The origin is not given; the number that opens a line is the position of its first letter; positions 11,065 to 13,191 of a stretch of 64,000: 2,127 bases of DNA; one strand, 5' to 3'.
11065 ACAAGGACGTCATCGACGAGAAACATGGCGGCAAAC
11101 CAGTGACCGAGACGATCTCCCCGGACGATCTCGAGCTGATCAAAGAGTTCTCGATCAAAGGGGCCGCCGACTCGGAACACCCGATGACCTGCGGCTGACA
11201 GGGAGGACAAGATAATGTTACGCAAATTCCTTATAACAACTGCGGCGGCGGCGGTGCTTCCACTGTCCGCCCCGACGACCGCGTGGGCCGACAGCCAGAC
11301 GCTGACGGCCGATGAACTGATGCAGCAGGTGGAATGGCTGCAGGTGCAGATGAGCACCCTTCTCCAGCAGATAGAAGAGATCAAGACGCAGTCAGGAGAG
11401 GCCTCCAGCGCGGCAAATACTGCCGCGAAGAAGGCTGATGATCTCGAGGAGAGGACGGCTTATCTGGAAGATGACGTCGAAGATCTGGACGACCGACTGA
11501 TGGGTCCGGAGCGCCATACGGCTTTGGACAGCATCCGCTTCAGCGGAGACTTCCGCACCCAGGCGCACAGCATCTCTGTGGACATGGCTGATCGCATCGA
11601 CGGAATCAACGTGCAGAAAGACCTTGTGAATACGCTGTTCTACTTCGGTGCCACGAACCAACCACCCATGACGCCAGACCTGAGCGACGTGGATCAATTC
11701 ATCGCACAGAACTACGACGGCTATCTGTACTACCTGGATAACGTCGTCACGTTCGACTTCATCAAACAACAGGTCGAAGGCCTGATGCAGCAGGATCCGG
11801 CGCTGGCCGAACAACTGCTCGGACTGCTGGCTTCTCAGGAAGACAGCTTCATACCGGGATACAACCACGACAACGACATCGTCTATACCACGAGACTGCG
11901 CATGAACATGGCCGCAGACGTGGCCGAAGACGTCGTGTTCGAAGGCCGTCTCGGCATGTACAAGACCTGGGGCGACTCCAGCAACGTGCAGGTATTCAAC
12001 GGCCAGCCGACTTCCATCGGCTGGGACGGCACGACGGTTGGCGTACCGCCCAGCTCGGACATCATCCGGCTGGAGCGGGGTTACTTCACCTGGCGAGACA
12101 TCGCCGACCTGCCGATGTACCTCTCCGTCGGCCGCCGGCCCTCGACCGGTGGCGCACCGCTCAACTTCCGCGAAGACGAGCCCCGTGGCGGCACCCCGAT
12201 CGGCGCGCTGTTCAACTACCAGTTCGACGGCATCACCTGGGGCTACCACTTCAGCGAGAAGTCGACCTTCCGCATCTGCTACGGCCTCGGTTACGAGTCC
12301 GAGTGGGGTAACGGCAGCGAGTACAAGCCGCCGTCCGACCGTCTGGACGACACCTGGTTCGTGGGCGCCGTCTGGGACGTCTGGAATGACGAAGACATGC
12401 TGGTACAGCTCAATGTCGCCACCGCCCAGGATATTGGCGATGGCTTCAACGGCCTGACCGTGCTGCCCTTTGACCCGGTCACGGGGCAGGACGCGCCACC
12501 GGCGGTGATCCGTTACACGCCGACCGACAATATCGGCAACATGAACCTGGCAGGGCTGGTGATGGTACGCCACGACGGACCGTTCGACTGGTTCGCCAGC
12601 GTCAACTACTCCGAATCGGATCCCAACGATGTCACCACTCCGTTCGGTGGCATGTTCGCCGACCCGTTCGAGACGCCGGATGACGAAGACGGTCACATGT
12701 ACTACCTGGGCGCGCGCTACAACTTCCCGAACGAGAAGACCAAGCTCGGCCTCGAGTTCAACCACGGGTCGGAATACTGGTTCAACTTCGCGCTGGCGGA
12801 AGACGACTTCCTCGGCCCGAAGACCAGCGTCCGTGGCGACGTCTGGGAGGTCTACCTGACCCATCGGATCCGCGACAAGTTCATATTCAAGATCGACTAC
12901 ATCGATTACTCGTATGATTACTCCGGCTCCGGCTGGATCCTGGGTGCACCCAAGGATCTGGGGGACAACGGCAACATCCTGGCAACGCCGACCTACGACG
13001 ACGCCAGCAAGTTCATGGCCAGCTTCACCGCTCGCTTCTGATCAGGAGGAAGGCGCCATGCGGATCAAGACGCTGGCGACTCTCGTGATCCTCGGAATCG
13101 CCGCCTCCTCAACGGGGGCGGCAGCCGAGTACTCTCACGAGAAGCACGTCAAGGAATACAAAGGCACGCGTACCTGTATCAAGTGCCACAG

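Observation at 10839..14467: Monohaem cytochrome c, coiled-coil outer-membrane barrel and octahaem cytochrome: a candidate porin-cytochrome conduit or OTR-like module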

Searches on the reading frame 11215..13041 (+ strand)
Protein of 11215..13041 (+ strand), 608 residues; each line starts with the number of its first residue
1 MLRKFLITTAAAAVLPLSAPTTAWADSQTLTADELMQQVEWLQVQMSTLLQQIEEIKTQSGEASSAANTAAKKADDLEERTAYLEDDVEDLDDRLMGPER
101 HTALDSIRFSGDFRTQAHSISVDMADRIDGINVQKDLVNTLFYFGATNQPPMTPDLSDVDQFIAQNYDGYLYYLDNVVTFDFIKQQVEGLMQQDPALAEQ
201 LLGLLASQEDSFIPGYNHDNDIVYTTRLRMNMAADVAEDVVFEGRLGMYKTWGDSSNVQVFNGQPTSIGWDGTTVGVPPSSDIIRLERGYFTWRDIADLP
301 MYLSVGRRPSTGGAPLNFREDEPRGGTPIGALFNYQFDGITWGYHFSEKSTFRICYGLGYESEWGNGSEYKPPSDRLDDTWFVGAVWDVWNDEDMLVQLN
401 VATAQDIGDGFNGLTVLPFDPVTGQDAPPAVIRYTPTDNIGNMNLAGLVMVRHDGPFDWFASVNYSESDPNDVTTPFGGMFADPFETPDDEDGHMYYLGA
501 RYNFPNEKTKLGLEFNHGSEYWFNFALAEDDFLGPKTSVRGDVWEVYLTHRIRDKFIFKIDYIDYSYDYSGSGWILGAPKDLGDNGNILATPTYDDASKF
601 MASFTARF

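Call 3: search_protein_families(library=pfam, proteins=[window:11215-13041:+], max_evalue=0.1)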
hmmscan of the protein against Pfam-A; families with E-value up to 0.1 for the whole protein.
window:11215-13041:+ (608 aa): 4 families
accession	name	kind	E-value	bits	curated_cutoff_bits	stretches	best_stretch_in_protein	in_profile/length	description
PF11853.14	DUF3373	-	9.1e-103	344.9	26.1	1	218-608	2-409/409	Protein of unknown function (DUF3373)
PF11336.14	DUF3138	-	0.0096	15.1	27.3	1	3-80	2-76/525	Protein of unknown function (DUF3138)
PF11839.13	Alanine_zipper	-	0.011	16.4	23.1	1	30-80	8-58/69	Alanine-zipper, major outer membrane lipoprotein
PF06009.19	Laminin_II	-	0.021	15.3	33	1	25-96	5-76/138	Laminin Domain II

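Call 4: search_protein_families(library=ncbifam, proteins=[window:11215-13041:+], max_evalue=0.1)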
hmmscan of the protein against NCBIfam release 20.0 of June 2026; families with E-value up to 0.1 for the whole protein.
window:11215-13041:+ (608 aa): 10 families
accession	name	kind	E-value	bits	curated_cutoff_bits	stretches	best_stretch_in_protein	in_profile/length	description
NF001421.0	PRK00295.1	equivalog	0.0016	18.6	95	0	37-65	33-61/68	hypothetical protein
NF040598.1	Ala_zip_lipo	subfamily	0.0027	18.2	43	1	21-81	20-80/90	Lpp/OprI family alanine-zipper lipoprotein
NF002572.0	PRK02224.1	equivalog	0.0072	14.6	1087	1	26-96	303-373/888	DNA double-strand break repair ATPase Rad50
NF047368.1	collar_FlbB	equivalog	0.016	15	110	1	22-94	47-121/193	periplasmic-type flagellar collar protein FlbB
TIGR02169.1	SMC_prok_A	equivalog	0.034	11.8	729.4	1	34-95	838-899/1165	chromosome segregation protein SMC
TIGR04211.1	SH3_and_anchor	equivalog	0.035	13.7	65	1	22-92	50-121/198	TIGR04211 family SH3 domain-containing protein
NF041752.4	sbcc_Bac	equivalog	0.045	11.6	1420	1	32-127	619-710/1130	exonuclease subunit SbcC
TIGR02168.1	SMC_prok_B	equivalog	0.048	11.4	567.35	1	34-93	250-358/1181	chromosome segregation protein SMC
NF041035.1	Rad50_Halo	equivalog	0.049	12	1000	1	29-96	306-373/883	DNA double-strand break repair ATPase Rad50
NF045487.1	ASRP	equivalog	0.085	11.4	300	0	34-95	412-469/593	archaea-specific SMC-related protein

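Call 11: search_solved_structures(query=window:11215-13041:+, max_evalue=1, show_alignments=1)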
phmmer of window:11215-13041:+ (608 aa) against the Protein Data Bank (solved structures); distinct sequences matched with E-value up to 1: 5.
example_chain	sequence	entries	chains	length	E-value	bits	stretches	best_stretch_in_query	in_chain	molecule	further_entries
10aw_A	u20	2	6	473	1.3e-13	53.8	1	213-588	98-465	50 kDa outer membrane protein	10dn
3uux_B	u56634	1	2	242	0.087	14.7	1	20-101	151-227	Mitochondrial division protein 1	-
2xu6_A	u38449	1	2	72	0.14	14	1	35-96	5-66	MDV1 COILED COIL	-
5jst_A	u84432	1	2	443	0.16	13.8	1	18-96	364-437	Maltose-binding periplasmic protein,Mitochondrial division protein 1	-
6vzf_A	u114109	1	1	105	0.21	13.4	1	37-122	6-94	Autophagy-related protein 11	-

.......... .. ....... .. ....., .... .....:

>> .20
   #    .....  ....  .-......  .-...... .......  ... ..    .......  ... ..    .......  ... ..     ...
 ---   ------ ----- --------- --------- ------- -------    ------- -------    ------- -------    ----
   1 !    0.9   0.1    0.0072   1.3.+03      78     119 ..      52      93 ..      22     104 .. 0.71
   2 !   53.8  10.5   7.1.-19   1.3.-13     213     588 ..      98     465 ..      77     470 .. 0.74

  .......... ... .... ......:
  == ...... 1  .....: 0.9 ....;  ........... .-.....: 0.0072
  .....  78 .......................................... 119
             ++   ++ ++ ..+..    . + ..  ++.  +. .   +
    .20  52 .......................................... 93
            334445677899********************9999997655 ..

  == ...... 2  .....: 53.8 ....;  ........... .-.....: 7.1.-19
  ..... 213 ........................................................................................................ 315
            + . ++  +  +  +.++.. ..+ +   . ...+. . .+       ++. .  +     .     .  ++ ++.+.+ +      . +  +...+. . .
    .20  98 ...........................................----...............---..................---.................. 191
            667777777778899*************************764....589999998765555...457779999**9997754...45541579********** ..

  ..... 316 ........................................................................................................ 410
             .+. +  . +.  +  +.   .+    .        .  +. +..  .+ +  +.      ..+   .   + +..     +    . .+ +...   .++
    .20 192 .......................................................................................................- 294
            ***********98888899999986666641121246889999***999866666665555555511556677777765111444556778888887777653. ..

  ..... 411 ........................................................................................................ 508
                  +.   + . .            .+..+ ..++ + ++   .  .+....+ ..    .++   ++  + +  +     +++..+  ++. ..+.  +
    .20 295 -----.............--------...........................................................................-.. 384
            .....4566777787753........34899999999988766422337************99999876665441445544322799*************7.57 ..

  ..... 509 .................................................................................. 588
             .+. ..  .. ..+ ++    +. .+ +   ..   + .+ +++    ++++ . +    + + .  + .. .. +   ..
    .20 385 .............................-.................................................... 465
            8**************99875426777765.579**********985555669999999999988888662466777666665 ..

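Call 14: find_homologous_proteins(query=window:11215-13041:+, max_evalue=0.00001)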
Query window:11215-13041:+ (608 aa): 943 proteins with E <= 0.00001 among 8000 candidates; the best 120 are listed.
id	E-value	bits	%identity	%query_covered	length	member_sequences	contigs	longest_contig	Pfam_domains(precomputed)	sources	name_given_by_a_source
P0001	0.0e+0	1393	98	100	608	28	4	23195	PF11853.15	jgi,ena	jgi:hypothetical protein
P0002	0.0e+0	1194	84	100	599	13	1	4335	PF11853.15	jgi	-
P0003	0.0e+0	1161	82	100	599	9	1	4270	PF11853.15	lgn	-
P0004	0.0e+0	1152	80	100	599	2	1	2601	PF11853.15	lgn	-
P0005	0.0e+0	1078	76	100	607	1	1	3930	PF11853.15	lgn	-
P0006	5.6e-292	988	70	100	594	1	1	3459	PF11853.15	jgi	jgi:hypothetical protein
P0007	1.1e-291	987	71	96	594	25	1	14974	PF11853.15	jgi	jgi:hypothetical protein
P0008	1.3e-276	937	68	100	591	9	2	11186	PF11853.15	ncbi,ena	-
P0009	4.3e-268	909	66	100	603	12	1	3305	PF11853.15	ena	-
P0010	1.3e-265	901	65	100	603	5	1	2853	PF11853.15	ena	-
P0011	4.1e-264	896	64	100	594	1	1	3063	PF11853.15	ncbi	-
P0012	2.7e-263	893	64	100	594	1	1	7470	PF11853.15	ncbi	-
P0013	3.0e-263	893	64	100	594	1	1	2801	PF11853.15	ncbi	-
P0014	4.3e-263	893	64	100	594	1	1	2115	PF11853.15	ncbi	-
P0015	7.0e-263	892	64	100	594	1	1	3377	PF11853.15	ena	-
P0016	4.2e-261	886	63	100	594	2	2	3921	PF11853.15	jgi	jgi:hypothetical protein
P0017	3.6e-252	857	63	100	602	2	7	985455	PF11853.15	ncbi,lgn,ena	ncbi:MAG: DUF3373 family protein [Gammaproteobacteria bacterium]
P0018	1.0e-228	779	57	100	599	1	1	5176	PF11853.15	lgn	-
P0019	5.2e-227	774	57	99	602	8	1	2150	PF11853.15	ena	-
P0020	1.1e-222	759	56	100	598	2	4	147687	PF11853.15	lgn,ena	-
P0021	2.1e-220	752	55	99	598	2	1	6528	PF11853.15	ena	-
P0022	2.0e-217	742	56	94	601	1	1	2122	PF11853.15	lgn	-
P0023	3.5e-216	738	55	100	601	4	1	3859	PF11853.15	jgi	jgi:hypothetical protein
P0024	3.0e-215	735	60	87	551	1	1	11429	PF11853.15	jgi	-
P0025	2.6e-214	732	59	87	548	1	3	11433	PF11853.15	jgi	-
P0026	1.2e-213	729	59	91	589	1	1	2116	PF11853.15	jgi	-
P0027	1.2e-213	729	60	89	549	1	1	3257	PF11853.15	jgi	jgi:hypothetical protein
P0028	1.8e-213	729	59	89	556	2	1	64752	PF11853.15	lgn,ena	-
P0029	1.9e-213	729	59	88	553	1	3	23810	PF11853.15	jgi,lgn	jgi:hypothetical protein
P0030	4.1e-213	728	58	93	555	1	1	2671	PF11853.15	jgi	jgi:hypothetical protein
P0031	6.3e-213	727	55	94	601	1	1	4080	PF11853.15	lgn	-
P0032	6.4e-213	727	58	90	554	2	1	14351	PF11853.15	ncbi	-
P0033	7.9e-213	727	60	87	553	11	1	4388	PF11853.15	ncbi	-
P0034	1.8e-212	726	58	92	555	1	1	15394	PF11853.15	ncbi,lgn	-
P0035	5.1e-212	724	59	87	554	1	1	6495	PF11853.15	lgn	-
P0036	1.6e-211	722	60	85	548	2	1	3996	PF11853.15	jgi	jgi:hypothetical protein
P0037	3.1e-211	721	60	87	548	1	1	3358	PF11853.15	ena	-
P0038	3.6e-211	721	55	95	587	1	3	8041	PF11853.15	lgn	-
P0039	3.6e-211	721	59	87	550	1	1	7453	PF11853.15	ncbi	-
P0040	3.0e-210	718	59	89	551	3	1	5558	PF11853.15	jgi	jgi:hypothetical protein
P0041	1.1e-209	716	59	87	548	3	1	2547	PF11853.15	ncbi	-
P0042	1.7e-209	716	60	88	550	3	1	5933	PF11853.15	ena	-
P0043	6.1e-209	714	58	89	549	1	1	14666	PF11853.15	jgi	jgi:hypothetical protein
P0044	8.4e-209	713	54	95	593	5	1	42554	PF11853.15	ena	-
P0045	8.7e-209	713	59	89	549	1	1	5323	PF11853.15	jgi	jgi:hypothetical protein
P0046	1.6e-208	713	59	87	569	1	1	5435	PF11853.15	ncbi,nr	ncbi:MAG: DUF3373 family protein [Deltaproteobacteria bacterium]|nr:MAG: DUF3373 family protein [Del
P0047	5.4e-208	711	54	97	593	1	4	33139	PF11853.15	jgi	-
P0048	5.7e-208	711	58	90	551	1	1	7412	PF11853.15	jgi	jgi:hypothetical protein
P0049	1.4e-207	709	57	90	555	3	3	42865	PF11853.15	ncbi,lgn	ncbi:MAG: DUF3373 domain-containing protein [Acidobacteriota bacterium]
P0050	3.1e-207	708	54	98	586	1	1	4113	PF11853.15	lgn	-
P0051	6.0e-207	707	58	87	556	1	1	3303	PF11853.15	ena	-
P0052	6.8e-207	707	59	86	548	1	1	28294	PF11853.15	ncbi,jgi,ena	-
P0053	2.1e-206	706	58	86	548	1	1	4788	PF11853.15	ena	-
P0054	3.7e-206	705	56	92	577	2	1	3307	PF11853.15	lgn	-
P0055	7.1e-206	704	55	93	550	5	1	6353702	PF11853.15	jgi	jgi:hypothetical protein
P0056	1.0e-205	703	58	86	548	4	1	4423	PF11853.15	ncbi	-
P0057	1.0e-205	703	58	87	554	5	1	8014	PF11853.15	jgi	jgi:hypothetical protein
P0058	1.2e-205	703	54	95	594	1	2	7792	PF11853.15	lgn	-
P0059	4.1e-205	701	52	100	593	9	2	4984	PF11853.15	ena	-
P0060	7.1e-205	700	56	92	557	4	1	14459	PF11853.15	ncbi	-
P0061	1.6e-204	699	57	90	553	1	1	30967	PF11853.15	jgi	-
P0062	6.9e-204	697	58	90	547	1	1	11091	PF11853.15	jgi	jgi:hypothetical protein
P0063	7.7e-204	697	52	100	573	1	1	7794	PF11853.15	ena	-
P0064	8.9e-204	697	58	88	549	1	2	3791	PF11853.15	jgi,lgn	-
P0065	1.1e-203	697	58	87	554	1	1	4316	PF11853.15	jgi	-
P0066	5.3e-203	694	53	100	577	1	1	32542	PF11853.15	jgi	jgi:DNA-binding protein YbaB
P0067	5.7e-203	694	57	87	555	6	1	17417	PF11853.15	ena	-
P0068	6.3e-203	694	58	87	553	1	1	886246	PF11853.15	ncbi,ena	-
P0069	6.7e-203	694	53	96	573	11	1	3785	PF11853.15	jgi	jgi:hypothetical protein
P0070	1.2e-202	693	56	89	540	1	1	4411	PF11853.15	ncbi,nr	ncbi:MAG: DUF3373 domain-containing protein, partial [bacterium]|nr:DUF3373 domain-containing protei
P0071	1.4e-202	693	53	96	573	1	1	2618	PF11853.15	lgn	-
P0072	2.6e-202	692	51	100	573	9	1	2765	PF11853.15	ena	-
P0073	2.8e-202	692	56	93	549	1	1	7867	PF11853.15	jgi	jgi:hypothetical protein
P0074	3.8e-202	691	58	88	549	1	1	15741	PF11853.15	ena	-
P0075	4.7e-202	691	53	100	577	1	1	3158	PF11853.15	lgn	-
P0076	8.6e-202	690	55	90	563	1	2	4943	PF11853.15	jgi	-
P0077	9.6e-202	690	52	100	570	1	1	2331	PF11853.15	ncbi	-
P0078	1.0e-201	690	53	95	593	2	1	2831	PF11853.15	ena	-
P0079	1.1e-201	690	57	88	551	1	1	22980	PF11853.15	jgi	-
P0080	1.6e-201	689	57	87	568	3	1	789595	PF11853.15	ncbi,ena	-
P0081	2.2e-201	689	57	87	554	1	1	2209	PF11853.15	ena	-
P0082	2.8e-201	689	55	90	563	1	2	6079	PF11853.15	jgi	-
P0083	4.9e-201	688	53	100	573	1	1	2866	PF11853.15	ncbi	-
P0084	7.2e-201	687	54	93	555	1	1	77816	PF11853.15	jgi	jgi:hypothetical protein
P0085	8.5e-201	687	52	99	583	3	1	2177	PF11853.15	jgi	jgi:hypothetical protein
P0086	1.0e-200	687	57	88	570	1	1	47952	PF11853.15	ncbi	-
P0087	1.1e-200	687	57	86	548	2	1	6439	PF11853.15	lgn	-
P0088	1.6e-200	686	58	87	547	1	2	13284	PF11853.15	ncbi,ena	-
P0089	2.4e-200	686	54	96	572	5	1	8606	PF11853.15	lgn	-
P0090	2.6e-200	685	57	87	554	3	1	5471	PF11853.15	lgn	-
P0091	3.1e-200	685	57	88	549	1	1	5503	PF11853.15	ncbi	-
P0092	4.0e-200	685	57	88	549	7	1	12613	PF11853.15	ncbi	-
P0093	5.2e-200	684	58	85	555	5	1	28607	PF11853.15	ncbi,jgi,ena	ncbi:MAG TPA: DUF3373 family protein [Thermoanaerobaculia bacterium]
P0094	5.6e-200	684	52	100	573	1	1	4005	PF11853.15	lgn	-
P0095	7.2e-200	684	58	87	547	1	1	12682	PF11853.15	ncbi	-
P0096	8.5e-200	684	58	87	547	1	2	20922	PF11853.15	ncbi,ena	-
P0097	1.0e-199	683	57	88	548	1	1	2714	PF11853.15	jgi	jgi:hypothetical protein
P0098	1.0e-199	683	53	100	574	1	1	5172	PF11853.15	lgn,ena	-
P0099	1.1e-199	683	57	88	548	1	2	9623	PF11853.15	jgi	jgi:hypothetical protein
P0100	1.1e-199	683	53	94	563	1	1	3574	PF11853.15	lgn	-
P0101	1.4e-199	683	56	90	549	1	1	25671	PF11853.15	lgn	-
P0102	1.5e-199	683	54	90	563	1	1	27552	PF11853.15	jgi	-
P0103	1.7e-199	683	56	92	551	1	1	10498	PF11853.15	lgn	-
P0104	2.2e-199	682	56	93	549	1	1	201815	PF11853.15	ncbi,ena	-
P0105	2.3e-199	682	53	96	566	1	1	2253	PF11853.15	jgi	jgi:hypothetical protein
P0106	2.6e-199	682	54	96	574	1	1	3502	PF11853.15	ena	-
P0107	2.9e-199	682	52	96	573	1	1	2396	PF11853.15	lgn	-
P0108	2.9e-199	682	58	88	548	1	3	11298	PF11853.15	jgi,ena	-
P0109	3.5e-199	682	58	88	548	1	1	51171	PF11853.15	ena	-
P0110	3.5e-199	682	56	90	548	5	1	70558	PF11853.15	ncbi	-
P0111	3.7e-199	682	52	99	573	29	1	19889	PF11853.15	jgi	jgi:hypothetical protein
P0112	4.0e-199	681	54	91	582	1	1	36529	PF11853.15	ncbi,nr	ncbi:MAG: DUF3373 family protein [Acidobacteria bacterium]|nr:MAG: DUF3373 family protein [Acidobact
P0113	4.3e-199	681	56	87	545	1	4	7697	PF11853.15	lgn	-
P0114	5.3e-199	681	57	87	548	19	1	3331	PF11853.15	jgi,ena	-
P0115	5.3e-199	681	53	96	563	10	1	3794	PF11853.15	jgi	jgi:hypothetical protein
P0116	7.1e-199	681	58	84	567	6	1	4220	PF11853.15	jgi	-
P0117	8.2e-199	680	57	87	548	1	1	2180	PF11853.15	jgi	-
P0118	9.4e-199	680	56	88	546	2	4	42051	PF11853.15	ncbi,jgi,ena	-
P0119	1.1e-198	680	56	89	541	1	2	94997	PF11853.15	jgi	jgi:hypothetical protein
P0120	1.9e-198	679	60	82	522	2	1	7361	PF11853.15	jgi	jgi:hypothetical protein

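Call 16: find_encoding_contigs(protein=P0017, flank=8000, max_places=3)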
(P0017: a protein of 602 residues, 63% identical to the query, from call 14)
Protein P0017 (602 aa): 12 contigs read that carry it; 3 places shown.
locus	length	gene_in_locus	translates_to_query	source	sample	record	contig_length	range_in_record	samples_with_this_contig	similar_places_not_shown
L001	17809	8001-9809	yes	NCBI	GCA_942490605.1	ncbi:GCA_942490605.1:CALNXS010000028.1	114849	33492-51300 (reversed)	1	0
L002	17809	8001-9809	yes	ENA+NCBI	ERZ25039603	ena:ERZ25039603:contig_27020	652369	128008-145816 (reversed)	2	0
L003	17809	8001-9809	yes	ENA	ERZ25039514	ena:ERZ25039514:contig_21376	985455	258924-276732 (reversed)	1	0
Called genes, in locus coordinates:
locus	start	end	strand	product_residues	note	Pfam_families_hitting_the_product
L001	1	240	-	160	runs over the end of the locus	PF04073:tRNA_edit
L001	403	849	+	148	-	-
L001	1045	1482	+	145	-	PF05099:TerB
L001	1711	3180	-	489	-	PF16217:M64_N, PF09471:Peptidase_M64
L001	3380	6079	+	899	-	PF00924:MS_channel_2nd, PF21082:MS_channel_3rd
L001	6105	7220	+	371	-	PF02746:MR_MLE_N, PF13378:MR_MLE_C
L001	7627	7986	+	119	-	PF13442:Cytochrome_CBB3 (weak)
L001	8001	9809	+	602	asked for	PF11853:DUF3373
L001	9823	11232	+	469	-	PF14522:Cytochrome_C7 (faint), PF11783:Cytochrome_cB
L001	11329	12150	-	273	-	PF01171:ATP_bind_3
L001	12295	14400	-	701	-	PF07715:Plug, PF00593:TonB_dep_Rec_b-barrel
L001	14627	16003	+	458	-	PF02386:TrkH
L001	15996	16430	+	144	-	PF02254:TrkA_N, PF03807:F420_oxidored (weak)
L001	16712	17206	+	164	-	PF13441:Gly-zipper_YMGG (weak)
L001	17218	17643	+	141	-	-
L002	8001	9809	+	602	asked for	PF11853:DUF3373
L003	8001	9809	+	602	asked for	PF11853:DUF3373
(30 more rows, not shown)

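Call 18: find_encoding_contigs(protein=P0049, flank=6000, max_places=2)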
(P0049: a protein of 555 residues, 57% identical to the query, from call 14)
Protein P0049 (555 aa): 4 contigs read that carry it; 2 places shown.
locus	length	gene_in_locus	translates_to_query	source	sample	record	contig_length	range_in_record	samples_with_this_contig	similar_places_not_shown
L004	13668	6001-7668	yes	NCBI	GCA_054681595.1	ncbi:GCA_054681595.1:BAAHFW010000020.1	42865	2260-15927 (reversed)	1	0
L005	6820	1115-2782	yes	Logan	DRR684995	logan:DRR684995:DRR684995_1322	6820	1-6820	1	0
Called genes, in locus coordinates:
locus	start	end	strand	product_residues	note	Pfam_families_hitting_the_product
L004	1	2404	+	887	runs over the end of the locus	PF19864:Radical_SAM_N2, PF04055:Radical_SAM, PF10105:DUF2344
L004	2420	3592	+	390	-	PF10150:RNase_E_G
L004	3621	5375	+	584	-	PF00989:PAS, PF08448:PAS_4, PF00989:PAS, PF08448:PAS_4, PF13426:PAS_9, PF00158:Sigma54_activat, PF14532:Sigma54_activ_2, PF07728:AAA_5, +5 more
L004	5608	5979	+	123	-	-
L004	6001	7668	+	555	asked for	PF11853:DUF3373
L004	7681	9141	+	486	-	PF22113:Mtrc-MtrF_II-IV_dom (faint), PF14522:Cytochrome_C7 (faint), PF11783:Cytochrome_cB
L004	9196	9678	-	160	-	PF03061:4HBT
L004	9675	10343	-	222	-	PF14602:Hexapep_2 (faint), PF00132:Hexapep (weak)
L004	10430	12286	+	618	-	-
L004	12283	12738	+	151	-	PF10825:DUF2752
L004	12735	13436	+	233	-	PF00702:Hydrolase, PF12710:HAD, PF13419:HAD_2 (faint), PF08282:Hydrolase_3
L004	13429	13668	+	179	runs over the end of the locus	PF28549:NDPSase_N (weak), PF00293:NUDIX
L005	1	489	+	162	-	?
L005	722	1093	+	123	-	-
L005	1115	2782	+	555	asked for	PF11853:DUF3373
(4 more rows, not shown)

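Call 19: find_encoding_contigs(protein=P0055, flank=6000, max_places=2)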
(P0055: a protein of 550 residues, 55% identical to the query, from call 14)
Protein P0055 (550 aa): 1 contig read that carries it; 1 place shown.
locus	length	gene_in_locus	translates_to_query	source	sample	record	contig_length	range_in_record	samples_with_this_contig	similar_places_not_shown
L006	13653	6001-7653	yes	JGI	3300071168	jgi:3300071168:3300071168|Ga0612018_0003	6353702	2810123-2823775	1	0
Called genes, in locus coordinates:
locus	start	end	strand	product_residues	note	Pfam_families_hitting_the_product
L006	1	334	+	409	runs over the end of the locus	PF01590:GAF, PF13185:GAF_2, PF13487:HD_5, PF01966:HD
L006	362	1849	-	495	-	PF00691:OmpA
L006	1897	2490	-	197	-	PF06559:DCD_N, PF22569:DCD_C, PF22769:DCD, PF00692:dUTPase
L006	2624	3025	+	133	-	PF01475:FUR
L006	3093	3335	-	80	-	PF01106:NifU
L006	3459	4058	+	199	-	PF07638:Sigma70_ECF, PF04542:Sigma70_r2, PF08281:Sigma70_r4_2, PF04545:Sigma70_r4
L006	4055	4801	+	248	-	PF13490:zf-HC2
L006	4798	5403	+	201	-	PF18917:LiaI-LiaF-like_TM1, PF22570:LiaF-TM (weak)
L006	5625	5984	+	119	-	-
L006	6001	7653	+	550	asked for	PF11853:DUF3373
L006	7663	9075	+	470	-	PF14522:Cytochrome_C7 (faint), PF11783:Cytochrome_cB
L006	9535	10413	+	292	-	PF02085:Cytochrom_CIII (faint), PF14522:Cytochrome_C7 (faint), PF14537:Cytochrom_c3_2 (faint), PF22678:Cytochrom_c_NrfB-like (weak), PF22113:Mtrc-MtrF_II-IV_dom (weak), PF09699:Paired_CXXCH_1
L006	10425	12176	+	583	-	-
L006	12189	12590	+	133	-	-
